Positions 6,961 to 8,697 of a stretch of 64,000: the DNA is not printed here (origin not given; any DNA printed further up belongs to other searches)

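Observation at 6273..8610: AT-rich islet encoding an XRE-HTH protein plus a long, internally duplicated HNH nuclease: candidate uncharacterised two-gene defence or addiction module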

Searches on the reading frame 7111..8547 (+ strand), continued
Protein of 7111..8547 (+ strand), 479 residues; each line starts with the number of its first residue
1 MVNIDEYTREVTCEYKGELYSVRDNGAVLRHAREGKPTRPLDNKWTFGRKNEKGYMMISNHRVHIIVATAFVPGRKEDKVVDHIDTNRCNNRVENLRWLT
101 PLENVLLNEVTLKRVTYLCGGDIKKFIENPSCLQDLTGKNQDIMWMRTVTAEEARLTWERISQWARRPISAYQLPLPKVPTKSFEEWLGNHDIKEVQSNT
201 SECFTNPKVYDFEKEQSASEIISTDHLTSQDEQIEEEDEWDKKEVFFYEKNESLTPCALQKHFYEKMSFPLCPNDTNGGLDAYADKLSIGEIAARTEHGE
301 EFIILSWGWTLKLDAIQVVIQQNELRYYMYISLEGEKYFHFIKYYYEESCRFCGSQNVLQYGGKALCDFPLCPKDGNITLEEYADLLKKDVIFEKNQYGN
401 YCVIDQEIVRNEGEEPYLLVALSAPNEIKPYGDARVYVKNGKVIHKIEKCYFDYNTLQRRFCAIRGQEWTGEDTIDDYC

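Call 41: find_encoding_contigs(protein=P0115, flank=5000, max_places=3)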
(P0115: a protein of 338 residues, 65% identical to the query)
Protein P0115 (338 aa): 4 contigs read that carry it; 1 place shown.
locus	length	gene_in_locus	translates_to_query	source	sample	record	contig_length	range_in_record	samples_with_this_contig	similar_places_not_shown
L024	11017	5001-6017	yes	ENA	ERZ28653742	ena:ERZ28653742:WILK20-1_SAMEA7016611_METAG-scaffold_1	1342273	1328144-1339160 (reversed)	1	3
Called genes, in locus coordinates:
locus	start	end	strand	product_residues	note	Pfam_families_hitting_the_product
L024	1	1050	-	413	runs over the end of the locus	PF00675:Peptidase_M16, PF05193:Peptidase_M16_C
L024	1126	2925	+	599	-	PF00654:Voltage_CLC, PF00571:CBS (faint)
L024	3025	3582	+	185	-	PF00908:dTDP_sugar_isom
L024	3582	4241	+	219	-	PF00702:Hydrolase, PF12710:HAD, PF13419:HAD_2, PF13242:Hydrolase_like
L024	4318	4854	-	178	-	PF13560:HTH_31, PF01381:HTH_3, PF13443:HTH_26 (weak)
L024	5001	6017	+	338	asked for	PF13392:HNH_3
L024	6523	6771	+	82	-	PF21699:TM1266-like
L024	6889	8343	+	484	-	PF04055:Radical_SAM, PF06968:BATS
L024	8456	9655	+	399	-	PF00871:Acetate_kinase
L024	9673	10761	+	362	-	PF21016:RlmN_N, PF04055:Radical_SAM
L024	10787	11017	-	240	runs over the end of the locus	PF05175:MTS, PF01170:UPF0020 (weak), PF06325:PrmA (weak), PF02384:N6_Mtase (weak), PF09445:Methyltransf_15 (weak), PF13847:Methyltransf_31, PF08241:Methyltransf_11 (weak), PF13649:Methyltransf_25, +2 more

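Call 54: find_related_loci(query=A2, collection=genome_contigs, flank=4000)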
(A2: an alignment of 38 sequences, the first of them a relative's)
Query A2 (479 aa) in genome_contigs; peptide patterns used: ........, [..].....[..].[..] (x = any residue, [..] = any of these).
180 stretches matched a pattern; 147 encode a relative of the query (tblastn E <= 1e-3); the best 80 are kept; 80 distinct loci.
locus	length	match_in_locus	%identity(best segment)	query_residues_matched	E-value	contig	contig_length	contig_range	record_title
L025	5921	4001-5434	55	1-479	8e-168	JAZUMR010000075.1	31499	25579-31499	MAG: Prevotella sp. isolate T1900044892_TS20190358.MAGScoT_cleanbin_000006 SGB_3262_k141_190170, whole genome shotgun se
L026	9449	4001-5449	54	1-479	6e-159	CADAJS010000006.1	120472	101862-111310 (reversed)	MAG: uncultured Bacteroidales bacterium isolate RUG13359 genome assembly, contig: RUG13359_asm_6, whole genome shotgun s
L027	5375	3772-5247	53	4-479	9e-161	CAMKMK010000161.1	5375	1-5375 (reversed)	MAG: uncultured Prevotellaceae bacterium isolate SRR12081297_bin.84_metaWRAP_v1.3_MAG genome assembly, contig: ERZ122897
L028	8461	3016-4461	51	1-479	5e-150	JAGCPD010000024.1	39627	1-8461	MAG: Bacteroidaceae bacterium isolate RGIG9995 Yak_Reticulum-4__c164946, whole genome shotgun sequence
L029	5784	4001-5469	70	1-479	8e-153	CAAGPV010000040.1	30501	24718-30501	MAG TPA_asm: uncultured Prevotella sp., isolate HGM04827, WGS project CAAGPV010000000 data, contig: SRS820612_48_k75_522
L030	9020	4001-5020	47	4-479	3e-74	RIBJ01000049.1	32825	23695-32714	Muribaculaceae bacterium Isolate-104 (HZI) NODE_28_length_32825_cov_102.917, whole genome shotgun sequence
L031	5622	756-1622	46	2-304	4e-71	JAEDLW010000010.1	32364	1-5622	MAG: Paludibacteraceae bacterium isolate MAG250 NODE_664_length_32364_cov_9.551704, whole genome shotgun sequence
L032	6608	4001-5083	47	1-479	4e-71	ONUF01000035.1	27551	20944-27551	uncultured Bacteroidales bacterium isolate RUG644 genome assembly, contig: scaffold_1199, whole genome shotgun sequence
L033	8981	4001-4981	41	2-479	9e-71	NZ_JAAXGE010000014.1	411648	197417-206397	Bacteroides sp. GM023 contig_14, whole genome shotgun sequence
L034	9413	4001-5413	33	1-479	3e-70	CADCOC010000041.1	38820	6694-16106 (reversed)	uncultured bacterium isolate RUG14821 genome assembly, contig: RUG14821_asm_41, whole genome shotgun sequence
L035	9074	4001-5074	46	1-479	3e-70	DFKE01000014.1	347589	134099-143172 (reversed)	MAG TPA_asm: Bacteroidales bacterium UBA3653 UBA3653_contig_248, whole genome shotgun sequence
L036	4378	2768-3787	41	4-479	4e-70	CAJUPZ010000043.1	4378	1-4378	MAG TPA_asm: uncultured Muribaculaceae bacterium isolate MGBC163836 genome assembly, contig: MGBC163836.43, whole genome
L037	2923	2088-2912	45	4-303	4e-70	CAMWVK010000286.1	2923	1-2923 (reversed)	MAG TPA_asm: uncultured Mucispirillum sp. isolate SRR14411328_bin.15_metawrap_v1.3_MAG genome assembly, contig: NODE.875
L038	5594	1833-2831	43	4-479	3e-69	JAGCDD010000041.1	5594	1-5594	MAG: Bacteroidales bacterium isolate RGIG9683 Yak_Omasum-2__c105170, whole genome shotgun sequence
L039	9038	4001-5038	45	4-479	8e-68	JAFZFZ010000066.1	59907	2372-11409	MAG: Bacteroidaceae bacterium isolate RGIG7732 Water_buffalos_Rectum-3__c316491, whole genome shotgun sequence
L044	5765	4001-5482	35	4-479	5e-66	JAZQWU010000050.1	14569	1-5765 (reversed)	MAG: Alistipes sp. isolate T1900045164_TC20190158.MAGScoT_cleanbin_000032 SGB_5107_k141_2068903, whole genome shotgun se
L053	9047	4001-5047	42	1-479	4e-62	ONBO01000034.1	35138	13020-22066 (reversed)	uncultured Bacteroidales bacterium isolate RUG163 genome assembly, contig: scaffold_1068, whole genome shotgun sequence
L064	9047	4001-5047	65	1-479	1e-57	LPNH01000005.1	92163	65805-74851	MAG: bacterium P3 isolate P3 scaffold_4, whole genome shotgun sequence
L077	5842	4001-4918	42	1-300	5e-54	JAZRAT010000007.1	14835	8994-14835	MAG: Alistipes sp. isolate T1900045137_TC20190131.MAGScoT_cleanbin_000031 SGB_4900_k141_44601, whole genome shotgun sequ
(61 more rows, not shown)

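Call 60: find_encoding_contigs(protein=P0002, flank=5000, max_places=3)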
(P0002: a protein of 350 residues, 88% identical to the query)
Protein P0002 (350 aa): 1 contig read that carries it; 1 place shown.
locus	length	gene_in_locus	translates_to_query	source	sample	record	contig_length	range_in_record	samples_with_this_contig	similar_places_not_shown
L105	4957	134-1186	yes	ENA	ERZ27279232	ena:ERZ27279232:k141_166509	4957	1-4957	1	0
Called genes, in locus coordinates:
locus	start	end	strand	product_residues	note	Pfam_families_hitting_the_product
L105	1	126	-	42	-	?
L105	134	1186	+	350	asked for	-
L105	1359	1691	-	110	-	PF13744:HTH_37, PF12844:HTH_19 (weak), PF13560:HTH_31, PF01381:HTH_3, PF13443:HTH_26 (faint)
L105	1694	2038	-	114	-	PF05973:Gp49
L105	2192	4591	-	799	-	PF17132:Glyco_hydro_106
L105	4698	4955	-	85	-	?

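Call 61: find_encoding_contigs(protein=P0001, flank=10000, max_places=3)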
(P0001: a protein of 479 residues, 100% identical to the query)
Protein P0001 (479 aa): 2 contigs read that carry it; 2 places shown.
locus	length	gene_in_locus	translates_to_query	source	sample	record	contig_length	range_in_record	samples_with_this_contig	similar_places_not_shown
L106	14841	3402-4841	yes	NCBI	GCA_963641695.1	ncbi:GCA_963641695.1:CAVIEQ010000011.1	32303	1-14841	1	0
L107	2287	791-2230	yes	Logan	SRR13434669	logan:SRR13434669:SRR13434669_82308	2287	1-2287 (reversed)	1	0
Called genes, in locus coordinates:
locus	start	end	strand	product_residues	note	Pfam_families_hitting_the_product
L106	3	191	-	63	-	?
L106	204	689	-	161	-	-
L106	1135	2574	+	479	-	PF01637:ATPase_2, PF13191:AAA_16, PF13173:AAA_14 (weak)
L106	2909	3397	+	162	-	-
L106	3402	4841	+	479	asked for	PF13392:HNH_3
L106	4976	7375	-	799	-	PF17132:Glyco_hydro_106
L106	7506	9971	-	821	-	PF13734:Inhibitor_I69, PF01640:Peptidase_C10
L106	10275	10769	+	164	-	PF02464:CinA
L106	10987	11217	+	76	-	PF00830:Ribosomal_L28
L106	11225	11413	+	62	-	PF00471:Ribosomal_L33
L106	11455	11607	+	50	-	PF14128:DUF4295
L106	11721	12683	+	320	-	PF02881:SRP54_N, PF06414:Zeta_toxin (weak), PF00448:SRP54, PF13604:AAA_30 (weak)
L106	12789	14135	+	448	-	PF00919:UPF0004, PF04055:Radical_SAM, PF18693:TRAM_2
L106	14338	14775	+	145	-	PF03190:Thioredox_DsbH, PF00085:Thioredoxin, PF13899:Thioredoxin_7, PF13098:Thioredoxin_2, PF13905:Thioredoxin_8 (faint)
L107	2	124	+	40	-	?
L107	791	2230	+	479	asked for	PF13392:HNH_3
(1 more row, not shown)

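Call 64: find_related_loci(query=A2, collection=viral_contigs, flank=5000)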
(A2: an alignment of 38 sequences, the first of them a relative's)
Query A2 (479 aa) in viral_contigs; peptide patterns used: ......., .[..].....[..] (x = any residue, [..] = any of these).
238 stretches matched a pattern; 169 encode a relative of the query (tblastn E <= 1e-3); the best 80 are kept; 80 distinct loci.
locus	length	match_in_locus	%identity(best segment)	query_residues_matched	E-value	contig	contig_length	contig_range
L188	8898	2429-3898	57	1-479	3e-174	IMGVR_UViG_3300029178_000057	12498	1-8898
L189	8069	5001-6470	57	1-479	7e-172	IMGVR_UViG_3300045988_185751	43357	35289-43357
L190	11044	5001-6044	37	1-479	6e-57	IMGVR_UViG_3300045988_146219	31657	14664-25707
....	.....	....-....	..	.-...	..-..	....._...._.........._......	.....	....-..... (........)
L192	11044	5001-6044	37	1-479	3e-55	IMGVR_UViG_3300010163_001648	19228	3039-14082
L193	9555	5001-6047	38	1-479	1e-54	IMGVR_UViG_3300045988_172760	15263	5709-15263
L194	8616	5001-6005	49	3-479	3e-48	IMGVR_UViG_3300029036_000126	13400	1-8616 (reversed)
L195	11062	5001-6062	41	1-479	3e-55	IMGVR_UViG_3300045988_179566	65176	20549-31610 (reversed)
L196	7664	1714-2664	36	4-477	4e-43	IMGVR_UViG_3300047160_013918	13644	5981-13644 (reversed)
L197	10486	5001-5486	49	4-165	6e-40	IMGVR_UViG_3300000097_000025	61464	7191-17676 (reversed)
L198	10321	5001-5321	37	20-114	4e-12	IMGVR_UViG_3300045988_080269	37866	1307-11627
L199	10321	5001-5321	37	20-114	4e-12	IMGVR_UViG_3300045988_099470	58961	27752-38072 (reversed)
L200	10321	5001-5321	37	20-114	4e-12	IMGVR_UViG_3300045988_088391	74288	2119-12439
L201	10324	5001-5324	37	20-115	8e-12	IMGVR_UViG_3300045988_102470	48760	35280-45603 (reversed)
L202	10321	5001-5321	36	20-114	3e-11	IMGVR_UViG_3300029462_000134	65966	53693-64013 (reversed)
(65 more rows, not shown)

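Call 67: search_protein_families(library=pfam, proteins=[L033:3355-3978:+, L064:3503-3991:+, L053:3402-3980:+, L044:3211-3978:+, L077:3519-3995:+], max_evalue=0.01)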
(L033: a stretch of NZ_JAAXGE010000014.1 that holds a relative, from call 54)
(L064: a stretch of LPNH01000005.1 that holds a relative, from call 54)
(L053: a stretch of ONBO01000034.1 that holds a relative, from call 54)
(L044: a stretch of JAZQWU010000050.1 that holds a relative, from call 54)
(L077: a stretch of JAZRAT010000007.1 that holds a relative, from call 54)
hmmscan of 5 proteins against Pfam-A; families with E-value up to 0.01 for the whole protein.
L033:3355-3978:+ (208 aa): 1 family
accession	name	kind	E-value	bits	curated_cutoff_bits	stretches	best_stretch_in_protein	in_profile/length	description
PF15580.11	Imm53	-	0.0063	16.7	25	0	146-194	14-63/92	Immunity protein 53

L064:3503-3991:+ (163 aa): 0 families

L053:3402-3980:+ (193 aa): 0 families

L044:3211-3978:+ (256 aa): 0 families

L077:3519-3995:+ (159 aa): 0 families

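Call 72: search_solved_structures(query=A2, max_evalue=1, show_alignments=2)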
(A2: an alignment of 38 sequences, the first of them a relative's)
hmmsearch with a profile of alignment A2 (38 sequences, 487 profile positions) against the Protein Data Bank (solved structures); distinct sequences matched with E-value up to 1: 1.
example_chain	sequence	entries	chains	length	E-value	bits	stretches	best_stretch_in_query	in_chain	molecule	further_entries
1u3e_M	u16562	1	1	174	1.3e-07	33.9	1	63-107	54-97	HNH homing endonuclease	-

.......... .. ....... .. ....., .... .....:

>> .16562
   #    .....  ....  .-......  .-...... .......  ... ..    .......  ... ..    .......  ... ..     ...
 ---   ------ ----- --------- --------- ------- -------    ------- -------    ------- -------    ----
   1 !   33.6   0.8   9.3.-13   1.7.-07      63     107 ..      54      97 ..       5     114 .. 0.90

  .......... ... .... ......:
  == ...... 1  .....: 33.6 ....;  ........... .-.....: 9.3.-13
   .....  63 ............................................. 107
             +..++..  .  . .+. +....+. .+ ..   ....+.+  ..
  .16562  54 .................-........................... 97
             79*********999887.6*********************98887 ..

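Call 77: search_protein_families(library=pfam, proteins=[L190:402-947:+, L190:1525-3594:+, L190:3584-4084:+, L190:9278-9979:-, L195:58-828:+, L195:1198-1764:+, L195:2366-3046:+, L195:3059-4324:+, L195:6777-10052:-], max_evalue=0.001)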
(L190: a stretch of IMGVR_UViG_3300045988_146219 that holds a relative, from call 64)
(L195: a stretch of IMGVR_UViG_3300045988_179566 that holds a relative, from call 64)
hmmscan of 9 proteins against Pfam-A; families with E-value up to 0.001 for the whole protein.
L190:402-947:+ (182 aa): 0 families

L190:1525-3594:+ (690 aa): 0 families

L190:3584-4084:+ (167 aa): 0 families

L190:9278-9979:- (233 aa): 0 families

L195:58-828:+ (257 aa): 0 families

L195:1198-1764:+ (189 aa): 0 families

L195:2366-3046:+ (227 aa): 1 family
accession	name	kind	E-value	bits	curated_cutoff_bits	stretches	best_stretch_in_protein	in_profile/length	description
PF00717.28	Peptidase_S24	-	7.9e-27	93.7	23.3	1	101-218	2-115/116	Peptidase S24-like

L195:3059-4324:+ (422 aa): 3 families
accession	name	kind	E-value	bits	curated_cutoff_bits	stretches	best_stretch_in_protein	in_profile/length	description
PF00817.25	IMS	-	1.2e-32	113.3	23.2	1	5-150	1-147/148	impB/mucB/samB family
PF11799.13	IMS_C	-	1e-22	81.1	20.7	1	242-358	1-109/109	impB/mucB/samB family C-terminal domain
PF13438.11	DUF4113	-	7.4e-14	52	24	1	370-420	2-51/51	Domain of unknown function (DUF4113)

L195:6777-10052:- (1091 aa): 4 families
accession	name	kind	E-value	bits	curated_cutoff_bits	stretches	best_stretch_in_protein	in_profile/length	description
PF01807.25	Zn_ribbon_DnaG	-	2.4e-29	101.4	24.9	1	11-97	12-97/98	CHC2 zinc finger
PF08275.17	DNAG_N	-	3.6e-25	88.9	26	1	136-254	9-127/128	DNA primase catalytic core, N-terminal domain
PF13155.12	Toprim_2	-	1.7e-07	32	22.1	1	264-347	1-79/88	Toprim-like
PF13662.12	Toprim_4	-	7.5e-07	29.7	25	1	263-332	3-72/85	Toprim domain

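Call 114: search_protein_families(library=padloc, proteins=[L033:3355-3978:+, L064:3503-3991:+, L053:3402-3980:+, L024:5001-6014:+, L044:3211-3978:+], max_evalue=0.001)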
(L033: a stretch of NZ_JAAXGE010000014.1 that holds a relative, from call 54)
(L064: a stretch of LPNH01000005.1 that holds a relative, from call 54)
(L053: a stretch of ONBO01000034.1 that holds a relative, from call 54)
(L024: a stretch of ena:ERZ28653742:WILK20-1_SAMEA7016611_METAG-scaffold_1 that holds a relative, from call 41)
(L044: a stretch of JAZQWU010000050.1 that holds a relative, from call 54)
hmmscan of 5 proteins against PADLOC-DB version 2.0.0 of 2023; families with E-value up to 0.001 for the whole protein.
L033:3355-3978:+ (208 aa): 0 families

L064:3503-3991:+ (163 aa): 0 families

L053:3402-3980:+ (193 aa): 0 families

L024:5001-6014:+ (338 aa): 1 family
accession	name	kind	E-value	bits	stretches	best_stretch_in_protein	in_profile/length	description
PDLC03687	HEase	-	3.9e-12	44.5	1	5-108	6-98/178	homing endonuclease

L044:3211-3978:+ (256 aa): 0 families
